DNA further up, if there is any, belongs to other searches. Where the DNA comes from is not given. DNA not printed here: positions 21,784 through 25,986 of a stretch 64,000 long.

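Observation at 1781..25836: Regulator-linked island of three paralogous giant T9SS cargo proteins with swapped N-terminal payloads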

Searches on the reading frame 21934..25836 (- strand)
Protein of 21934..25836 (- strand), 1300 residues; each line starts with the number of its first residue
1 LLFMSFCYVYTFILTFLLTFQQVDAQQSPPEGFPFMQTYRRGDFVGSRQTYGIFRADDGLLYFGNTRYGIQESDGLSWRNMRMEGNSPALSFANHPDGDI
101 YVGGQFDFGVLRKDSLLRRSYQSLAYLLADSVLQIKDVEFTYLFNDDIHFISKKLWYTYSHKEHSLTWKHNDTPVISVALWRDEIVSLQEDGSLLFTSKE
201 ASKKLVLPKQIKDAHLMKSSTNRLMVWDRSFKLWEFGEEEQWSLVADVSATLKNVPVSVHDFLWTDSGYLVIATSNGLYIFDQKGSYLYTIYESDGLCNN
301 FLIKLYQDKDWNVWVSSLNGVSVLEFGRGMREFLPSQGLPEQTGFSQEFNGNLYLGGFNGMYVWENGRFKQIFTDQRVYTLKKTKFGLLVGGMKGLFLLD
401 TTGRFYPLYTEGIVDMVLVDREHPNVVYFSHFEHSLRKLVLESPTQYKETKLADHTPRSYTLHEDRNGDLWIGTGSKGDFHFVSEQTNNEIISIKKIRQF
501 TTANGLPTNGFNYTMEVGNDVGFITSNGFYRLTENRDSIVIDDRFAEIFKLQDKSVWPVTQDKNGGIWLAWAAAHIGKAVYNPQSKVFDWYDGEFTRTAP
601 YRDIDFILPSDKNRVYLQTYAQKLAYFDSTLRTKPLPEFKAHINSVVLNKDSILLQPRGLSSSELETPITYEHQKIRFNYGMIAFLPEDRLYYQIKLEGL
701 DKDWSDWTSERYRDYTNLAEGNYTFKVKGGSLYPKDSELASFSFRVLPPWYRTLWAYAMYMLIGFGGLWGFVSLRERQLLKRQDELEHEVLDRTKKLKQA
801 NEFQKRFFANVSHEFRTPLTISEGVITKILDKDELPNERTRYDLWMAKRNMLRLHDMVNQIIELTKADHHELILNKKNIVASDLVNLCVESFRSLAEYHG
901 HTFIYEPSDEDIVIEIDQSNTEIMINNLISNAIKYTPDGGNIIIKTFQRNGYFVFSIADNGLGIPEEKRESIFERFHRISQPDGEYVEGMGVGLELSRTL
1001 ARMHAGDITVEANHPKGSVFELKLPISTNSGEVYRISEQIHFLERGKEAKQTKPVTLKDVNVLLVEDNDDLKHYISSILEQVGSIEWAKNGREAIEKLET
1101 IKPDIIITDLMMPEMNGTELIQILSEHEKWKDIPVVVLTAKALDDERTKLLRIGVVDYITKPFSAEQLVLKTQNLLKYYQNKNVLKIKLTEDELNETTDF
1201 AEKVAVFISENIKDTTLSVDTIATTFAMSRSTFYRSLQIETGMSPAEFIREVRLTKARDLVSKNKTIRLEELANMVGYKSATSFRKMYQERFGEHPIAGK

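Call 3: search_protein_families(library=pfam, proteins=[window:21934-25836:-], max_evalue=0.01)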
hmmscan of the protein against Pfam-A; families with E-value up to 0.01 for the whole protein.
window:21934-25836:- (1300 aa): 8 families
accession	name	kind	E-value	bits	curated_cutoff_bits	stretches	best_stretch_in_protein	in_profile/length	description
PF00072.30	Response_reg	-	2.6e-25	89.2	30.2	1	1062-1170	1-108/111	Response regulator receiver domain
PF02518.31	HATPase_c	-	7.5e-22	78.3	26.4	1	920-1026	5-109/111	Histidine kinase-, DNA gyrase B-, and HSP90-like ATPase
PF12833.13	HTH_18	-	2.3e-17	63.5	33.6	1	1222-1296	1-74/80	Helix-turn-helix domain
PF00165.29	HTH_AraC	-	3.4e-10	40.2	26.6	1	1213-1250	2-42/42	Bacterial regulatory helix-turn-helix proteins, AraC family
PF00512.31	HisKA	-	3.1e-09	37.2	26.9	1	804-869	2-65/66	His Kinase A (phospho-acceptor) domain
PF07495.19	Y_Y_Y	-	1e-08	35.3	26.6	1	688-746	5-64/65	Y_Y_Y domain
PF07494.17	Reg_prop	-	2.1e-08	33.8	20.4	0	459-475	7-23/24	Two component regulator propeller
PF12234.13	Rav1p_C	-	0.0049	15.8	27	1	239-285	112-157/640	RAVE protein 1 C terminal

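Call 10: search_protein_families(library=ncbifam, proteins=[window:21934-25836:-], max_evalue=1)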
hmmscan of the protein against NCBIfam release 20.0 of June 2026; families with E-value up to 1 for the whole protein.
window:21934-25836:- (1300 aa): 178 families (the best 25 are shown)
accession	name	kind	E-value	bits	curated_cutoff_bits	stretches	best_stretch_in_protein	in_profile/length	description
NF047465.1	hybrid_HK_LvrA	exception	2.1e-69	234.4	1200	1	776-1185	171-593/819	hybrid histidine kinase/response regulator LvrA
NF038297.2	hybrid_HK_HrmK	equivalog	1.2e-54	186.1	725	1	787-1168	218-600/607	hybrid histidine kinase/response regulator HrmK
TIGR02956.1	TMAO_torS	equivalog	2.8e-51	174.7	676.5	1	772-1204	429-842/967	TMAO reductase system sensor histidine kinase/response regulator TorS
NF008302.0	PRK11091.1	equivalog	9.6e-51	172.9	838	1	795-1191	274-658/779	aerobic respiration two-component sensor histidine kinase ArcB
NF047874.1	MASE3_PAS_HK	subfamily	3.8e-49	168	560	1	794-1038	388-637/655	MASE3 domain-containing sensor histidine kinase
NF046044.1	PnpS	equivalog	5.2e-46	157.4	400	1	794-1025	160-390/390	two-component system histidine kinase PnpS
NF008099.0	PRK10841.1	equivalog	1.7e-45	155.2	920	2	792-1031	458-695/949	two-component system sensor histidine kinase RcsC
NF033092.0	HK_WalK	equivalog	1.6e-44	152.5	725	1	798-1026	366-594/594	cell wall metabolism sensor histidine kinase WalK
TIGR02966.1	phoR_proteo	equivalog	2.1e-43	148.7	334.2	1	795-1023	105-332/333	phosphate regulon sensor histidine kinase PhoR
NF041947.1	LuxQ_Vibrio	equivalog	1.9e-42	145.2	1200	1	802-1169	470-832/843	quorum-sensing autoinducer 2 sensor kinase/phosphatase LuxQ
NF011874.0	PRK15347.1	equivalog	2.1e-42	145.2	852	2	781-1028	368-616/921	two component system sensor kinase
NF041832.1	near_NosP_CTERM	subfamily_domain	2.5e-42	145.3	400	1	799-1171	2-365/370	NahK/ErcS family hybrid sensor histidine kinase/response regulator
NF041880.1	EPS_EpsF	equivalog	6.4e-42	143.7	900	2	795-1025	265-492/492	response regulator EpsF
NF008318.0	PRK11107.1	equivalog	6.7e-42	143.6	890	2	791-1035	279-527/920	two-component sensor histidine kinase BarA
NF041735.1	hist_kin_RppB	equivalog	4.1e-41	141.2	400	1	802-1025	214-438/438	two-component system sensor histidine kinase RppB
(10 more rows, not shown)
